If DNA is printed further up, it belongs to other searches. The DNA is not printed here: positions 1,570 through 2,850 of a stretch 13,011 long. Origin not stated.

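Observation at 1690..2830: Tandem-HTH CI-type repressor paired with asymmetric 17-bp operators at OR-like and OL-like positions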

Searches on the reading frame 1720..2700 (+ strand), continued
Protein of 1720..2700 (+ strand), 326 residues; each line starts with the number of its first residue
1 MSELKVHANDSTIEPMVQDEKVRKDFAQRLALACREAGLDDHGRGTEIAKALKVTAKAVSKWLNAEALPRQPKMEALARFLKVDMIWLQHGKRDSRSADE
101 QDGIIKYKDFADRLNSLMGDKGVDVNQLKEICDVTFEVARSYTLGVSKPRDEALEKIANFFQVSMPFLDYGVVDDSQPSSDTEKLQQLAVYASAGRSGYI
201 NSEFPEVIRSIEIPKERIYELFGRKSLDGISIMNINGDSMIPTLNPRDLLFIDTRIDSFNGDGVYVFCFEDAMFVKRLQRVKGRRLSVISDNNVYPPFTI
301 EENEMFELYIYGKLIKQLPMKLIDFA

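Call 30: search_protein_representatives(protein=window:1765-2697:+)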
Query: 311 residues. Proteins with E-value up to 0.001 (for the whole library): 5946; up to 1e-10: 790; up to 1e-30: 15. The best 150 are listed.
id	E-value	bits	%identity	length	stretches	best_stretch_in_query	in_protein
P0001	1.4e-203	691.1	100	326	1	1-311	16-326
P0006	5.7e-86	305.0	66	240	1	90-310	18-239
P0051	6.0e-51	190.1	58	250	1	165-311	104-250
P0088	4.9e-38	147.7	44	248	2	155-301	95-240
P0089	3.5e-35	138.3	37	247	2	160-308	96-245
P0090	1.9e-34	135.9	44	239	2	191-301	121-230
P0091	2.4e-34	135.6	37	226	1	95-303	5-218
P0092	2.9e-34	135.3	38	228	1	93-303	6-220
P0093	9.5e-33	130.3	41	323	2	169-310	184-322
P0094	1.6e-32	129.6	39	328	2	176-311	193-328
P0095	2.2e-32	129.1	37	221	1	95-300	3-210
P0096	1.3e-31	126.6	37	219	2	138-311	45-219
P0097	2.5e-31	125.7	40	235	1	167-309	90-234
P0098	2.7e-31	125.6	36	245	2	162-300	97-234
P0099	4.0e-31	125.0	39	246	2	167-300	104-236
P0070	5.1e-29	118.1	37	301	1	102-309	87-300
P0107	8.3e-29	117.4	33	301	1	1-299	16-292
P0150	7.9e-24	101.0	36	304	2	1-84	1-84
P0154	1.5e-23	100.2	36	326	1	162-302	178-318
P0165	2.7e-22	96.0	33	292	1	10-303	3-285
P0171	4.6e-22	95.3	32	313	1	5-293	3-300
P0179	1.3e-21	93.7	35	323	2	187-307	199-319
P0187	3.3e-21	92.5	28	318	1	17-300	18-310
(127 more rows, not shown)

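Call 39: search_protein_families(library=pfam, proteins=[P0107, P0165, P0171, P0187, P0070, P0093, P0094, P0154, P0179, P0150], max_evalue=0.01)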
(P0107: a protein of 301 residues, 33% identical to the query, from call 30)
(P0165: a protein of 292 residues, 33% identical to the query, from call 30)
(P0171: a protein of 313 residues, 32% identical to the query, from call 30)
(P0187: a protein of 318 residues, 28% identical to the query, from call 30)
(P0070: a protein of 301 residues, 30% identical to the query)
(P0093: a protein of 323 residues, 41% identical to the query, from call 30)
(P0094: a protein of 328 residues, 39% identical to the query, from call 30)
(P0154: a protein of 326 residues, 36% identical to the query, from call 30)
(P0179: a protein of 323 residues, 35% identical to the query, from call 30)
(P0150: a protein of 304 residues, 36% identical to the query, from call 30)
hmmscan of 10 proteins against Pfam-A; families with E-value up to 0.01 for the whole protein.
P0107 (301 aa): 3 families
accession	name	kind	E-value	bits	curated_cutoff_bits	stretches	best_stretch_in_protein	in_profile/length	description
PF00717.28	Peptidase_S24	-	5.8e-17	61.9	23.3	1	205-292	29-115/116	Peptidase S24-like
PF01381.28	HTH_3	-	7.8e-08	32.7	23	1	40-88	11-55/55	Helix-turn-helix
PF12844.13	HTH_19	-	0.0028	18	30.2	1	47-93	17-63/64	Helix-turn-helix domain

P0165 (292 aa): 21 families
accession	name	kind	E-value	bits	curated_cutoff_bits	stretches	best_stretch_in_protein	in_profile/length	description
PF01381.28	HTH_3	-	2e-22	79.4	23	2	13-61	6-55/55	Helix-turn-helix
PF12844.13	HTH_19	-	4.1e-20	71.9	30.2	2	5-65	1-62/64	Helix-turn-helix domain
PF00717.28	Peptidase_S24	-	1.4e-16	60.7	23.3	1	159-281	5-115/116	Peptidase S24-like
PF07022.19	Phage_CI_repr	-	4.2e-12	46.7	22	2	73-135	3-63/65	Bacteriophage CI repressor helix-turn-helix domain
PF13443.12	HTH_26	-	8.5e-12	45.6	22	1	7-58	1-54/63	Cro/C1-type HTH DNA-binding domain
PF13560.12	HTH_31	-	3.4e-10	40.5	27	1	14-58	12-58/64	Helix-turn-helix domain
PF13744.12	HTH_37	-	8.7e-08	32.3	27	1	7-42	22-57/80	Helix-turn-helix domain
PF15943.11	YdaS_toxin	-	8.1e-06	26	30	0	11-53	4-46/65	Bacterial toxin YdaS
PF02376.21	CUT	-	2.3e-05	24.7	24.4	0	72-106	10-45/79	CUT domain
PF17762.8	HTH_ParB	-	4.4e-05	24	22.6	0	76-106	12-42/102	ParB HTH domain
PF13545.12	HTH_Crp_2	-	9e-05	22.8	27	0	17-38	23-44/70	Crp-like helix-turn-helix domain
PF01047.28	MarR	-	0.00013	22.3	24.6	0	14-37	15-38/59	MarR family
PF08279.18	HTH_11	-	0.00025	21.3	25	0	8-35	6-34/55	HTH domain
PF12802.13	MarR_2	-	0.00039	21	27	0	8-38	11-42/61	MarR family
PF13412.12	HTH_24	-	0.00055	19.9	21.9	0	82-102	15-35/48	Winged helix-turn-helix DNA-binding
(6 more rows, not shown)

P0171 (313 aa): 6 families
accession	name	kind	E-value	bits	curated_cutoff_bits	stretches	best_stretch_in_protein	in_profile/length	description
PF00717.28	Peptidase_S24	-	9.5e-19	67.7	23.3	1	185-305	6-116/116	Peptidase S24-like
PF01381.28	HTH_3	-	5.2e-13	49.3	23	2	87-141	1-52/55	Helix-turn-helix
PF13560.12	HTH_31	-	6.6e-07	30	27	0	30-69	19-59/64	Helix-turn-helix domain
PF12844.13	HTH_19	-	4e-06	27.1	30.2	1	11-74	2-61/64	Helix-turn-helix domain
PF10502.14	Peptidase_S26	-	2e-05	25.1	22.9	1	223-288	25-93/168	Signal peptidase, peptidase S26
PF08667.16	BetR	-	0.0031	18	21.6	1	6-74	3-70/148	BetR domain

P0187 (318 aa): 6 families
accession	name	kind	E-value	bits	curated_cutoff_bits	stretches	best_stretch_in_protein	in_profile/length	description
PF00717.28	Peptidase_S24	-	1.5e-19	70.3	23.3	1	190-310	8-116/116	Peptidase S24-like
PF01381.28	HTH_3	-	1e-12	48.3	23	2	31-74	12-55/55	Helix-turn-helix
PF12844.13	HTH_19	-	2.6e-05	24.5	30.2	0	89-111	1-23/64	Helix-turn-helix domain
PF13560.12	HTH_31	-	4.3e-05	24.2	27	1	88-150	2-57/64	Helix-turn-helix domain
PF07022.19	Phage_CI_repr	-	0.00012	22.8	22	1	31-80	15-63/65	Bacteriophage CI repressor helix-turn-helix domain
PF15943.11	YdaS_toxin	-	0.0062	16.8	30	0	26-52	6-32/65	Bacterial toxin YdaS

P0070 (301 aa): 13 families
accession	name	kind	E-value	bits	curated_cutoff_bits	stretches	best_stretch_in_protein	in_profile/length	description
PF01381.28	HTH_3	-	1.9e-16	60.2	23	1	84-140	1-55/55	Helix-turn-helix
PF00717.28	Peptidase_S24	-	3.7e-14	52.8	23.3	1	207-289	35-114/116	Peptidase S24-like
PF13384.12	HTH_23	-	4.8e-11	42.6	24.6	1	5-41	4-38/50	Homeodomain-like domain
PF13560.12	HTH_31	-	8.3e-10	39.3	27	1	83-138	5-59/64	Helix-turn-helix domain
PF13443.12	HTH_26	-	4.7e-06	27.2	22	1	84-138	2-55/63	Cro/C1-type HTH DNA-binding domain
PF04545.22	Sigma70_r4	-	1e-05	25.4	24.1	0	88-114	16-42/50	Sigma-70, region 4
PF12844.13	HTH_19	-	1.4e-05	25.3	30.2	1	82-140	2-58/64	Helix-turn-helix domain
PF08281.18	Sigma70_r4_2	-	4.4e-05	23.5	25.7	0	8-42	14-48/54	Sigma-70, region 4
PF13518.12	HTH_28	-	0.00058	20.3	25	0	89-118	9-38/52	Helix-turn-helix domain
PF04967.18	HTH_10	-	0.00076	19.7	23.1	0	121-138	21-38/53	HTH DNA binding domain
PF13413.12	HTH_25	-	0.00085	19.5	24.6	1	84-138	2-60/62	Helix-turn-helix domain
PF13936.12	HTH_38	-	0.0017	18.5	27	0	126-137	23-34/44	Helix-turn-helix domain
PF09339.16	HTH_IclR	-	0.0064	16.7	22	0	118-136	13-31/52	IclR helix-turn-helix domain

P0093 (323 aa): 8 families
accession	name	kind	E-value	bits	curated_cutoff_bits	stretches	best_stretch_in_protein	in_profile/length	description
PF00717.28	Peptidase_S24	-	7.9e-18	64.7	23.3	1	195-312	9-116/116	Peptidase S24-like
PF01381.28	HTH_3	-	7.6e-10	39.1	23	1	20-62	12-54/55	Helix-turn-helix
PF15943.11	YdaS_toxin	-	1.3e-05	25.4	30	1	20-55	11-46/65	Bacterial toxin YdaS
PF18743.7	AHJR-like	-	0.00053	20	26.1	1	78-167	15-92/123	REase_AHJR-like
PF10502.14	Peptidase_S26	-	0.00095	19.6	22.9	1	229-290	23-90/168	Signal peptidase, peptidase S26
PF14549.12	P22_Cro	-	0.0011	19.2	30.2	1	19-50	11-42/60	DNA-binding transcriptional regulator Cro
PF13443.12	HTH_26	-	0.0045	17.6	22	1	19-65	12-59/63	Cro/C1-type HTH DNA-binding domain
PF13384.12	HTH_23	-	0.0059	16.8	24.6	0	18-39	18-39/50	Homeodomain-like domain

P0094 (328 aa): 10 families
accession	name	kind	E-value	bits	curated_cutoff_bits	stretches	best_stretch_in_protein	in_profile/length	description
PF00717.28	Peptidase_S24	-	4.4e-19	68.7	23.3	1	209-316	19-115/116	Peptidase S24-like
PF01381.28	HTH_3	-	2.3e-11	44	23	1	9-60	3-53/55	Helix-turn-helix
PF13518.12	HTH_28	-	7.3e-06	26.4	25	1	10-38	6-34/52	Helix-turn-helix domain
PF15943.11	YdaS_toxin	-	7.5e-05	22.9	30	1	16-39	8-31/65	Bacterial toxin YdaS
PF14549.12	P22_Cro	-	0.00018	21.7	30.2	1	17-43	10-34/60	DNA-binding transcriptional regulator Cro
PF13443.12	HTH_26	-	0.00025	21.7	22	1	7-63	2-58/63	Cro/C1-type HTH DNA-binding domain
PF13384.12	HTH_23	-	0.00029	21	24.6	0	7-38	10-39/50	Homeodomain-like domain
PF10502.14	Peptidase_S26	-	0.002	18.5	22.9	1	230-303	22-96/168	Signal peptidase, peptidase S26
PF13560.12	HTH_31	-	0.0078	16.9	27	0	16-61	14-60/64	Helix-turn-helix domain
PF13551.12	HTH_29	-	0.0083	16.6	28.1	0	10-37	5-33/64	Winged helix-turn helix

P0154 (326 aa): 1 family
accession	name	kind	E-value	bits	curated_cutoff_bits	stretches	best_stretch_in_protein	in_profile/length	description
PF00717.28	Peptidase_S24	-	5.2e-18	65.3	23.3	1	219-313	29-113/116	Peptidase S24-like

P0179 (323 aa): 9 families
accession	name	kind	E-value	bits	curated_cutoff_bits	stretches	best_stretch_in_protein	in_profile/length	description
PF01381.28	HTH_3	-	6.9e-13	48.9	23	1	17-61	11-55/55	Helix-turn-helix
PF00717.28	Peptidase_S24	-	8.8e-13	48.4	23.3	1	229-312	37-116/116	Peptidase S24-like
PF13443.12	HTH_26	-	2.8e-06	27.9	22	1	6-65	2-61/63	Cro/C1-type HTH DNA-binding domain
PF13560.12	HTH_31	-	4.2e-06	27.4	27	1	9-60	8-60/64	Helix-turn-helix domain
PF13412.12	HTH_24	-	0.0006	19.8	21.9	1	10-33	12-35/48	Winged helix-turn-helix DNA-binding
PF15943.11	YdaS_toxin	-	0.00084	19.6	30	1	18-46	11-39/65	Bacterial toxin YdaS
PF13384.12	HTH_23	-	0.0028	17.9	24.6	0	8-38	12-40/50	Homeodomain-like domain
PF18743.7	AHJR-like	-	0.0056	16.7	26.1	1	78-144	17-78/123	REase_AHJR-like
PF14549.12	P22_Cro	-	0.0099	16.1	30.2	0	18-35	12-29/60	DNA-binding transcriptional regulator Cro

P0150 (304 aa): 2 families
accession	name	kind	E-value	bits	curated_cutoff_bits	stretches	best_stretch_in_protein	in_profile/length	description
PF00717.28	Peptidase_S24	-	3.8e-20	72.2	23.3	1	197-295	25-115/116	Peptidase S24-like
PF01381.28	HTH_3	-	1.7e-05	25.2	23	1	32-73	14-55/55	Helix-turn-helix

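Call 49: predict_structure(alignment_id=A2)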
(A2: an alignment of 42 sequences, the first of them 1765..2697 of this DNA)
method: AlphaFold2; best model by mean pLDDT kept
length: 311 residues; sequences in the alignment: 42
mean_pLDDT: 85.3   pTM: 0.49
mean pLDDT of the five models: 85.3, 84.9, 84.6, 84.1, 83.7
residues with pLDDT >= 90: 184; 70-90: 81; 50-70: 18; < 50: 28
segments of 3 or more residues with pLDDT < 50: 76-87, 177-190
pLDDT, mean of each block of 10 residues (from residue 1): 80 89 85 93 94 91 87 58 49 95 98 98 97 94 94 82 71 61 39 81 90 91 90 92 97 93 94 96 96 96 79 58
secondary structure, 60 per line:
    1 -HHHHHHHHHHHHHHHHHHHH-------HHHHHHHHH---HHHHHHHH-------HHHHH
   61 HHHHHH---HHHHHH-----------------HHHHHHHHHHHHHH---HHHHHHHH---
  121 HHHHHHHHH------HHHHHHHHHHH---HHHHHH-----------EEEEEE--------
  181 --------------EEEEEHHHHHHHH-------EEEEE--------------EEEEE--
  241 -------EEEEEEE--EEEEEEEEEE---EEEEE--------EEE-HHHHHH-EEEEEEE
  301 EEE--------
elements in order: H2-21 H29-37 H41-48 H56-66 H70-75 H93-106 H110-117 H121-129 H136-146 H150-155 E167-172 E195-199 H200-207 E215-219 E234-238 E248-254 E257-266 E270-274 E283-285 H287-292 E294-303
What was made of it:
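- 1993..2040 (+): Inter-HTH linker (residues 77-92); it contains the mosaic junction. pLDDT below 50 for residues 76-87 (call 49).
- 2299..2304 (+): Ala179-Gly180, the predicted autocleavage site. It lies in the low-pLDDT linker, residues 177-190 (call 49).
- On LexA/CI-type autocleavable repressors (Peptidase S24): AlphaFold2 predicts a beta domain (call 49).
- Checked: AlphaFold2 gives two separate five-helix bundles, residues 2-75 and 93-155 counted from Met at 1765, joined by a disordered linker, followed by an S24 beta domain (call 49).
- The inter-HTH linker of about 17 residues is flexible and could physically allow it (call 49).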

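Call 50: find_related_loci(query=A1, collection=genome_contigs, flank=2000)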
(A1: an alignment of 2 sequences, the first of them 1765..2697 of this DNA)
Query A1 (311 aa) in genome_contigs; peptide patterns used: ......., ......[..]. (x = any residue, [..] = any of these).
193 stretches matched a pattern, but none encodes a relative of the query by tblastn (E <= 1e-3).

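Call 51: find_related_loci(query=window:1765-2697:+, collection=viral_contigs, flank=2500)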
Query window:1765-2697:+ (311 aa) in viral_contigs; peptide patterns used: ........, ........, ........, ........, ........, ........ (x = any residue, [..] = any of these).
7 stretches matched a pattern; 1 encode a relative of the query (tblastn E <= 1e-3); 1 distinct loci.
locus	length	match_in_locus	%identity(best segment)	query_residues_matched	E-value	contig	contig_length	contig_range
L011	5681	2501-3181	78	1-311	5e-118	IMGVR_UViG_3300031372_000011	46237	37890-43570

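Call 57: find_encoding_contigs(protein=P0070, flank=2000, max_places=1)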
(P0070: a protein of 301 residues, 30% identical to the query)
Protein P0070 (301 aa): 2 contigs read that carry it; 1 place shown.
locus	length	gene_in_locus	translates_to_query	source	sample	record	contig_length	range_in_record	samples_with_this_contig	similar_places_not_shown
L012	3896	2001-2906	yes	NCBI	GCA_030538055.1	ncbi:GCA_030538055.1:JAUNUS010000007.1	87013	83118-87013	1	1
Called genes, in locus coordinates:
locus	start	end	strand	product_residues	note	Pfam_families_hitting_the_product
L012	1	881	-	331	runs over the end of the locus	PF07120:DUF1376, PF17948:DnaT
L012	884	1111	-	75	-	PF14090:HTH_39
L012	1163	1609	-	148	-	PF06892:Phage_CP76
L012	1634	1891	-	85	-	-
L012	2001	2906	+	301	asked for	PF04545:Sigma70_r4 (faint), PF13384:HTH_23 (faint), PF13443:HTH_26 (faint), PF12844:HTH_19 (faint), PF01381:HTH_3, PF13560:HTH_31 (weak), PF00717:Peptidase_S24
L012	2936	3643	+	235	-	-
